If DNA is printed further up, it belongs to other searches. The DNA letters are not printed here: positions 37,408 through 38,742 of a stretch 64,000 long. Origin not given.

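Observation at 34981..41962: Operon of five paralogous lipoproteins built from two repeating modules that match no family I recognise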

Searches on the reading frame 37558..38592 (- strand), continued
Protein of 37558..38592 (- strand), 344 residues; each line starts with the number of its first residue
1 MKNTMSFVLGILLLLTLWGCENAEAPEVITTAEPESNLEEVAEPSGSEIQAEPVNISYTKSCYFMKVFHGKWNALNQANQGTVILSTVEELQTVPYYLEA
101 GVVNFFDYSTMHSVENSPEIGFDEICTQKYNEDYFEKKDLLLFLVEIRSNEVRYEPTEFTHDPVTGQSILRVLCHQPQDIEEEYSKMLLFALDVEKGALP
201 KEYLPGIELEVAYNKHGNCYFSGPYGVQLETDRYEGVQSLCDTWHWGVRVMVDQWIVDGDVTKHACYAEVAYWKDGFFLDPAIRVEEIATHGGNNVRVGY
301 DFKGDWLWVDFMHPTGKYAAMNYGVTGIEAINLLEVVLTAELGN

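Call 47: find_encoding_contigs(protein=P0148, flank=6000, max_places=3)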
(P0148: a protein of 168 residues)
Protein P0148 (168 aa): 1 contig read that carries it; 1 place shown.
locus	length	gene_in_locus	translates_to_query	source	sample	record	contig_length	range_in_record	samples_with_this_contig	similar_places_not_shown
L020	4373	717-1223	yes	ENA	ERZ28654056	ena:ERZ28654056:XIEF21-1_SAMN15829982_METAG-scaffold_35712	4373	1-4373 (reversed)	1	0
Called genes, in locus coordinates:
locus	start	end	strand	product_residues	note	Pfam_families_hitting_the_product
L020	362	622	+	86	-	-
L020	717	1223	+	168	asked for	-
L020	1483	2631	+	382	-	PF01817:CM_2, PF00800:PDT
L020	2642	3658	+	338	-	PF00465:Fe-ADH, PF13685:Fe-ADH_2, PF01761:DHQ_synthase, PF24621:DHQS_C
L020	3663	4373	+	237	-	?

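Call 48: search_protein_families(library=ncbifam, alignment_id=A3, max_evalue=0.001)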
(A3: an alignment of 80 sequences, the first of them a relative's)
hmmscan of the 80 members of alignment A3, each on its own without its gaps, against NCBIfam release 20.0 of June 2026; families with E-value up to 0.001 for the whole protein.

A. member 1, P0011 (690 aa): 0 families

B. families by the number of members that match (of 80 scanned): 7 families
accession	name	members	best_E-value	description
NF000326.1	blaR1_generic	3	1.6e-27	BlaR1 family beta-lactam sensor/signal transducer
NF049990.1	CellobisidaseCelK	2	2e-12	cellulose 1,4-beta-cellobiosidase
NF033109.1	sensor_MecR1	2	2.7e-11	beta-lactam sensor/signal transducer MecR1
NF041883.1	RNase_A_lipo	1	0.00051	RNase A-like domain-containing lipoprotein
NF058647.1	lipo_LytA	1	0.00061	acidic lipoprotein LytA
NF045774.1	cytochro_C551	1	0.00096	cytochrome c551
NF047408.1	SA0632_fam_LP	1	0.001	SA0632 family lipoprotein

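Call 55: fold_search(model_id=the predicted structure, library=viral)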
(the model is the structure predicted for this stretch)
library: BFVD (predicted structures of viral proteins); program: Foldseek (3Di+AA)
matches with E <= 10: 219; with E <= 0.001: 0
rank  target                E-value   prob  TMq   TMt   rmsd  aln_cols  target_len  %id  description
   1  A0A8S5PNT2            5.5e-02  0.14  0.14  0.13  21.5       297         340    6  Heavy-metal-binding protein [Siphoviridae sp. ct8NQ14]
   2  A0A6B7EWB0            1.3e-01  0.25  0.17  0.29  14.7       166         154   10  (no name in the UniProt tables at hand)
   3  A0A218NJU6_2          4.0e-01  0.04  0.12  0.06  17.9       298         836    7  Putative non-structural protein [Picornavirales N_OV_064]
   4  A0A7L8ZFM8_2          4.0e-01  0.04  0.12  0.05  23.5       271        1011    8  (no name in the UniProt tables at hand)
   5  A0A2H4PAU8            4.6e-01  0.03  0.11  0.12  21.8       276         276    6  (no name in the UniProt tables at hand)
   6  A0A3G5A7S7            5.5e-01  0.03  0.13  0.12  20.5       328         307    8  Proliferating cell nuclear antigen [Homavirus sp.]
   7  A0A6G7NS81            5.8e-01  0.03  0.11  0.03  23.6       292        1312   11  Glycoprotein [Scaphoideus titanus bunya-like virus 1]
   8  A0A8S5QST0            6.1e-01  0.02  0.12  0.07  26.1       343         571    7  Head protein [Podoviridae sp. ctaUh10]
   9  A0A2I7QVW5            6.4e-01  0.04  0.08  0.05  14.4       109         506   15  (no name in the UniProt tables at hand)
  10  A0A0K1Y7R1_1          6.4e-01  0.02  0.12  0.06  26.8       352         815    9  (no name in the UniProt tables at hand)
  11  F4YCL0                6.8e-01  0.01  0.10  0.07  18.2       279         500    8  (no name in the UniProt tables at hand)
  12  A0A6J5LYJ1            7.9e-01  0.02  0.09  0.08  15.3       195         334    8  FecR protein [uncultured Caudovirales phage]
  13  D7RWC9                7.9e-01  0.01  0.10  0.08  25.0       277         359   12  (no name in the UniProt tables at hand)
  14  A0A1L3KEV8            8.4e-01  0.02  0.09  0.07  17.1       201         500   10  (no name in the UniProt tables at hand)
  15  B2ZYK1                8.8e-01  0.01  0.10  0.10  22.0       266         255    9  Uncharacterized protein [Ralstonia phage phiRSL1]
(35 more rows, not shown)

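Call 65: predict_structure(alignment_id=A5)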
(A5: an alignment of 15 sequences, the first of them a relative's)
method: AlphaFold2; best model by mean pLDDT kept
length: 168 residues; sequences in the alignment: 15
mean_pLDDT: 84.2   pTM: 0.83
mean pLDDT of the five models: 84.2, 83.9, 83.4, 82.9, 80.9
residues with pLDDT >= 90: 71; 70-90: 73; 50-70: 21; < 50: 3
segments of 3 or more residues with pLDDT < 50: none
pLDDT, mean of each block of 10 residues (from residue 1): 76 87 83 88 90 88 75 55 69 93 90 93 94 82 92 95 81
secondary structure, 60 per line:
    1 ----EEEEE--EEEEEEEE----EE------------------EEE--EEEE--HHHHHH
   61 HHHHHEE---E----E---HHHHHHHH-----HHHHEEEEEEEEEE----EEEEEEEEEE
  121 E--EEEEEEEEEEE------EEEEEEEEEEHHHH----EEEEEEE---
elements in order: E5-9 E12-19 E44-46 E49-52 H55-65 H80-87 H93-96 E97-106 E111-121 E124-134 E141-150 H151-154 E159-165

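Call 68: fold_search(model_id=the predicted structure, library=pdb)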
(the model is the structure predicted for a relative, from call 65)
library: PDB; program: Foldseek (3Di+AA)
matches with E <= 10: 336; with E <= 0.001: 0
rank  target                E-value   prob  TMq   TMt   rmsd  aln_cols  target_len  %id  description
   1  2vqa_A                7.9e-01  0.04  0.16  0.09  14.3       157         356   15  Protein-folding location can regulate Mn versus Cu- or Zn-binding. Crystal Structure of MncA. (released 2008-10-28)
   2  9e2v_A                7.9e-01  0.03  0.10  0.09  13.3        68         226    6  Cryo-EM map of homodecameric TraT (released 2025-04-16)
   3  4rlw_A                8.9e-01  0.04  0.19  0.20  12.9       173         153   13  Crystal Structure of (3R)-hydroxyacyl-ACP dehydratase HadAB hetero-dimer from Mycobacterium tuberculosis complexed wit (released 2015-10-21)
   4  5a3l_D                8.9e-01  0.03  0.15  0.13  14.8       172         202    8  Structure of Cea1A in complex with N-Acetylglucosamine (released 2016-06-29)
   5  4cwc_A                8.9e-01  0.02  0.14  0.10  20.1       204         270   10  Structure of Rolling Circle Replication Initiator Protein (RepDE) from Staphylococcus aureus (released 2015-04-15)
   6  6p7m_A                1.0e+00  0.03  0.16  0.04  16.1       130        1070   11  Cryo-EM structure of LbCas12a-crRNA: AcrVA4 (1:2 complex) (released 2019-08-21)
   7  8txq_E                1.3e+00  0.12  0.21  0.31   7.4        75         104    7  CryoEM structure of non-neutralizing antibody CBH-4B in complex with Hepatitis C virus envelope glycoprotein E2 (released 2024-08-28)
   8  8xk5_J                1.3e+00  0.08  0.21  0.18   8.9       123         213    6  SNB1G11 Fab bound to SFTSV glycoprotein Gn (released 2024-07-10)
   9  5wk1_A                1.3e+00  0.01  0.13  0.09  18.0       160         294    7  Structure of the major capsid protein and the capsid stabilizing protein of the marine siphovirus TW1 (released 2018-01-17)
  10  8znt_H                1.4e+00  0.09  0.21  0.17  12.7       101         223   10  Catalytic antibody T99_C220A (released 2025-05-28)
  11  9fsm_A                1.4e+00  0.03  0.18  0.14  24.0       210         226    5  Cryo-EM structure of the decameric TraT surface exclusion lipoprotein from Klebsiella pneumoniae (pKpQIL plasmid) (released 2024-12-11)
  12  5xus_A                1.4e+00  0.02  0.14  0.03  16.1       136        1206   10  Crystal structure of Lachnospiraceae bacterium ND2006 Cpf1 in complex with crRNA and target DNA (TTTA PAM) (released 2017-08-09)
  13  6o3j_L                1.6e+00  0.10  0.20  0.16   7.6        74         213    9  Crystal structure of the Fab fragment of the human HIV-1 neutralizing antibody PGZL1 in complex with its MPER peptide  (released 2019-12-04)
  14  4gw4_L                1.6e+00  0.08  0.21  0.18  10.6       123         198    6  Crystal structure of 3BNC60 Fab with P61A mutation (released 2013-04-17)
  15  6xpz_C                1.6e+00  0.07  0.21  0.17  12.0       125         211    6  Human antibody S1V2-83 in complex with the influenza hemagglutinin head domain of A/Moscow/10/1999(H3N2) (released 2021-05-19)
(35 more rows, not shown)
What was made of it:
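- Tried and rejected: The canonical D1 model (pLDDT 84.2, pTM 0.83) gave a best E of 0.79 against PDB (call 68).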

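Call 70: find_related_loci(query=A2, collection=metagenome_contigs, flank=8000)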
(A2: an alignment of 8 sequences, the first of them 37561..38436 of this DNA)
Query A2 (292 aa) in metagenome_contigs; peptide patterns used: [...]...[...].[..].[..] (x = any residue, [..] = any of these).
74 stretches matched a pattern, but none encodes a relative of the query by tblastn (E <= 1e-3).

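Call 72: search_dna_similar(query=window:37558-38592:-, collection=phages, mode=protein, max_evalue=0.001)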
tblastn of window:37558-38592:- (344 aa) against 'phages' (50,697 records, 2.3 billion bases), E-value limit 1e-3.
No match.

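Call 73: search_dna_similar(query=window:37558-38592:-, collection=plasmids, mode=protein, max_evalue=0.001)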
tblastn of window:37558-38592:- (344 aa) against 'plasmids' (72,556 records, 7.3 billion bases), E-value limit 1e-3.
No match.

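Call 76: list_cluster_members(proteins=[P0011, P0013, P0014, P0025, P0028, P0029, P0030, P0055, P0021, P0049])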
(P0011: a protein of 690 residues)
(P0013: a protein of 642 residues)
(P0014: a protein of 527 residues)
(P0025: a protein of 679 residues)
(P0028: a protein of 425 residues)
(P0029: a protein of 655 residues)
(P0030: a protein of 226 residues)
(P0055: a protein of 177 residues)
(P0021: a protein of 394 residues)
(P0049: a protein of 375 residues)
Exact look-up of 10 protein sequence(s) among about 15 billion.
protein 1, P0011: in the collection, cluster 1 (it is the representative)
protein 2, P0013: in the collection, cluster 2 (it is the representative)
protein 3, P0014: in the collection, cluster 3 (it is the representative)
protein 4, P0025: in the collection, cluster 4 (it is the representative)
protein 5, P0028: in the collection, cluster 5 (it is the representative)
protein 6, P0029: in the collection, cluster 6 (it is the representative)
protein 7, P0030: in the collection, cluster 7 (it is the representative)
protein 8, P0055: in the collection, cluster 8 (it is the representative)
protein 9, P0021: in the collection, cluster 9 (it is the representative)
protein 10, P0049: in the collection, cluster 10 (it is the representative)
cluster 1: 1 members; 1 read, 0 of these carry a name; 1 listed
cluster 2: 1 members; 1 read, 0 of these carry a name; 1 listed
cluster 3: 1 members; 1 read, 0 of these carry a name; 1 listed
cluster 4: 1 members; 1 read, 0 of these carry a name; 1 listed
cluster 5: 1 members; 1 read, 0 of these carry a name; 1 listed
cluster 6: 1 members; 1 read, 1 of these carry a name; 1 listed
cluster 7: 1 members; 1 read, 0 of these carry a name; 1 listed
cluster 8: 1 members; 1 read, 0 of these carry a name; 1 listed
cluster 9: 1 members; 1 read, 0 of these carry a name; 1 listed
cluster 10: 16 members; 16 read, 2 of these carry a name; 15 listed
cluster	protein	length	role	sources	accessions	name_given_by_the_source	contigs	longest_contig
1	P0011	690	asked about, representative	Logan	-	-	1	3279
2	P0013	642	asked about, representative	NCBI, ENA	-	-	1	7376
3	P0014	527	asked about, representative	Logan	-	-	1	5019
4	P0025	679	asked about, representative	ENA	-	-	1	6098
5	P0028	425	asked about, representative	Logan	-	-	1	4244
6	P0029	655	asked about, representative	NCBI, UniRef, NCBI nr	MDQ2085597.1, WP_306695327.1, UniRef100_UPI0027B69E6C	dockerin type I repeat-containing protein [Herbivorax sp. ANBcel31] | dockerin type I repeat-containing protein n=1 Tax=Herbivorax sp. ANBcel31 TaxID=3069754 ...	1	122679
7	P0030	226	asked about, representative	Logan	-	-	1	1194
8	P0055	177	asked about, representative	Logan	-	-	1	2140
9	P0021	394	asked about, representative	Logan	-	-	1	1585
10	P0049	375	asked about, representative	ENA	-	-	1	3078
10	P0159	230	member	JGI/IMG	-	hypothetical protein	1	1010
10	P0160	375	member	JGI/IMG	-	hypothetical protein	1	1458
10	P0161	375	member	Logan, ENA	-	-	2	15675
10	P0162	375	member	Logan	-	-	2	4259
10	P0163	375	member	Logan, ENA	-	-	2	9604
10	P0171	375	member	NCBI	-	-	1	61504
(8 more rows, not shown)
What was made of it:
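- One is named 'dockerin type I repeat-containing protein' in Herbivorax sp. (call 76).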

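Call 77: search_protein_families(library=padloc, proteins=[window:37558-38592:-], max_evalue=0.1)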
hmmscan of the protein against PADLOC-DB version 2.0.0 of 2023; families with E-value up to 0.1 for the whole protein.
window:37558-38592:- (344 aa): 0 families

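Call 79: find_encoding_contigs(protein=P0049, flank=8000, max_places=4)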
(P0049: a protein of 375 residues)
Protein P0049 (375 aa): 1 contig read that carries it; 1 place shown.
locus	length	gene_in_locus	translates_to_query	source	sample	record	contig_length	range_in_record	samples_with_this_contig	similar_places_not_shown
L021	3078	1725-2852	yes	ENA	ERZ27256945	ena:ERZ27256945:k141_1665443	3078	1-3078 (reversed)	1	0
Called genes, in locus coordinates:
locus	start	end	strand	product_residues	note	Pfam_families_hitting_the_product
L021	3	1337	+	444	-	?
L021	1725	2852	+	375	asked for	-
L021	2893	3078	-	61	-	?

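Call 80: find_encoding_contigs(protein=P0171, flank=10000, max_places=3)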
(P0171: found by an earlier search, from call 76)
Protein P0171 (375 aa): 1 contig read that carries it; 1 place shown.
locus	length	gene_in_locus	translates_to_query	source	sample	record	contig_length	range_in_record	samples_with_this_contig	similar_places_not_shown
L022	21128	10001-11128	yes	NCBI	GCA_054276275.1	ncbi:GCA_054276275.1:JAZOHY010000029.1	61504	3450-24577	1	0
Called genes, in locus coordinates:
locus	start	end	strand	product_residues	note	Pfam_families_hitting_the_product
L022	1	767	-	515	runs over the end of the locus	PF02706:Wzz, PF01656:CbiA (weak), PF10609:ParA, PF13614:AAA_31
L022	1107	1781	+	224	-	PF00756:Esterase (faint), PF01738:DLH, PF12146:Hydrolase_4 (faint), PF00326:Peptidase_S9 (weak)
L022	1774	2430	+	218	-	-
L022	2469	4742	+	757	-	PF08531:Bac_rhamnosid_N, PF05592:Bac_rhamnosid, PF17389:Bac_rhamnosid6H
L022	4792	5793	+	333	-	PF02811:PHP (weak)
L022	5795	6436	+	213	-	PF00702:Hydrolase, PF12710:HAD (weak), PF13419:HAD_2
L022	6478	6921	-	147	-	PF03862:SpoVAC_SpoVAEB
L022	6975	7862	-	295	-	PF02645:DegV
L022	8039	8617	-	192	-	PF01381:HTH_3, PF13560:HTH_31 (weak)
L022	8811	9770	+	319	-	-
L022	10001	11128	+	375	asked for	-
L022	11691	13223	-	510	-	PF12673:SipL, PF01476:LysM (weak)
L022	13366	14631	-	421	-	PF13306:LRR_5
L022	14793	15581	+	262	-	PF02311:AraC_binding, PF07883:Cupin_2, PF00165:HTH_AraC (faint), PF12833:HTH_18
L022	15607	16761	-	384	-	PF00180:Iso_dh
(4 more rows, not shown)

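Call 81: search_protein_families(library=pfam, alignment_id=A3, max_evalue=1)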
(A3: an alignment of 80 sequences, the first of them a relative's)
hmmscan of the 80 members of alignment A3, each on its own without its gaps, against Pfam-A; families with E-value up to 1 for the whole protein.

A. member 1, P0011 (690 aa): 1 family
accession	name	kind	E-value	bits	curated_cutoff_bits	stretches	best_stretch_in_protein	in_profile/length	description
PF01234.23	NNMT_PNMT_TEMT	-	0.029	14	25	1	613-644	92-123/261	NNMT/PNMT/TEMT family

B. families by the number of members that match (of 80 scanned): 85 families (the first 25 are shown)
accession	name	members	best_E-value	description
PF00404.24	Dockerin_1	9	1.2e-16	Dockerin type I domain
PF02295.23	z-alpha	5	0.00033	Adenosine deaminase z-alpha domain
PF05569.17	Peptidase_M56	3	4.5e-48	BlaR1 peptidase M56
PF11518.13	DUF3221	3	0.0018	Protein of unknown function (DUF3221)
PF21827.1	New_glue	3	0.0038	New glue protein family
PF13145.12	Rotamase_2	3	0.23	PPIC-type PPIASE domain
PF16118.10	DUF4834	2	0.023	Domain of unknown function (DUF4834)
PF14851.11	FAM176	2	0.054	FAM176 family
PF20130.4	DUF6520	2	0.093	Family of unknown function (DUF6520)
PF16339.10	DUF4969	2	0.097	Domain of unknown function (DUF4969)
PF13202.12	EF-hand_5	2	0.23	EF hand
PF24381.1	DUF7537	1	0.0047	Family of unknown function (DUF7537)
PF05609.18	LAP1_C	1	0.0056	Lamina-associated polypeptide 1, AAA+ activator domain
PF17004.11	SRP_TPR_like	1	0.0067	Putative TPR-like repeat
PF20101.4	DUF6491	1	0.0072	Family of unknown function (DUF6491)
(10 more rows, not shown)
